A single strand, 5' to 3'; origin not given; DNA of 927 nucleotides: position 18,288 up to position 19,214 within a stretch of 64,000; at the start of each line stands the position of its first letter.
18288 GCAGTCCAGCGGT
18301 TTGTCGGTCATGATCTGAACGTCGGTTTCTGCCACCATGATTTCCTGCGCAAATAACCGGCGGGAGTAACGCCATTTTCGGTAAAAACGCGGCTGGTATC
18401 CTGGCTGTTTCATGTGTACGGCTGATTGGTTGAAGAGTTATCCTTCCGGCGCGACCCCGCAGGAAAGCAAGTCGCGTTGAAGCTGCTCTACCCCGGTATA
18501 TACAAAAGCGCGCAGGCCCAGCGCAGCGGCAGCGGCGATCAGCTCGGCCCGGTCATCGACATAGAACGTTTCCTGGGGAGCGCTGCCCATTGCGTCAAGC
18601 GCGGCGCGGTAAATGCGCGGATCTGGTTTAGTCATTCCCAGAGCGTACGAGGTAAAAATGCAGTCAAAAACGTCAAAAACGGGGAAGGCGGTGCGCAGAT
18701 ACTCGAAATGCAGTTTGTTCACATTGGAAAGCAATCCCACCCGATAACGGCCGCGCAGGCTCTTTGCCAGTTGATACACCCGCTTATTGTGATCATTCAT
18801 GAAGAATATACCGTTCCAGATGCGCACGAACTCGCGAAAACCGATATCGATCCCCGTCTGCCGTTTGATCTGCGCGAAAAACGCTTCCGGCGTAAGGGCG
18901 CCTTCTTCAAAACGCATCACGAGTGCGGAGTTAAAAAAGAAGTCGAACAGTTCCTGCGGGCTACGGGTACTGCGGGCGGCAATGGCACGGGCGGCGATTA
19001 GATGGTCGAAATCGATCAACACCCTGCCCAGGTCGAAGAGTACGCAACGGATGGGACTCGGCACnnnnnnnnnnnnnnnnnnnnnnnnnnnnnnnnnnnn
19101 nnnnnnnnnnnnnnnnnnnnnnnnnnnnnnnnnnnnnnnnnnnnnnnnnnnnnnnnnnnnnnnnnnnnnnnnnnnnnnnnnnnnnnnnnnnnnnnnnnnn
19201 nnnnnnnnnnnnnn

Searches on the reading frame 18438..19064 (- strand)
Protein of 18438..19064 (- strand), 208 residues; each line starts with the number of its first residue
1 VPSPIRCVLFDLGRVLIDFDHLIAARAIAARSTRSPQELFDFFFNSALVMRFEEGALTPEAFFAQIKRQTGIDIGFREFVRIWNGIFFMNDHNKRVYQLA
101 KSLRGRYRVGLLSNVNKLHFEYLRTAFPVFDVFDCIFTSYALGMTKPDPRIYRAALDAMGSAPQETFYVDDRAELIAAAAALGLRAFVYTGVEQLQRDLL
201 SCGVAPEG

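Call 13: search_protein_families(library=pfam, proteins=[window:18438-19064:-], max_evalue=0.001)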
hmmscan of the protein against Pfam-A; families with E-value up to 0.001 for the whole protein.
window:18438-19064:- (208 aa): 3 families
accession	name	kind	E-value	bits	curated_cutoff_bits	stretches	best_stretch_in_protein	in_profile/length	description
PF00702.32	Hydrolase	-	1e-13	52.6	26.4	1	5-183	1-191/191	haloacid dehalogenase-like hydrolase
PF13419.12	HAD_2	-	2.7e-10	41.1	23.8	1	58-187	44-176/178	Haloacid dehalogenase-like hydrolase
PF13242.12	Hydrolase_like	-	0.00022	21.5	22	1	145-194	3-54/75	HAD-hyrolase-like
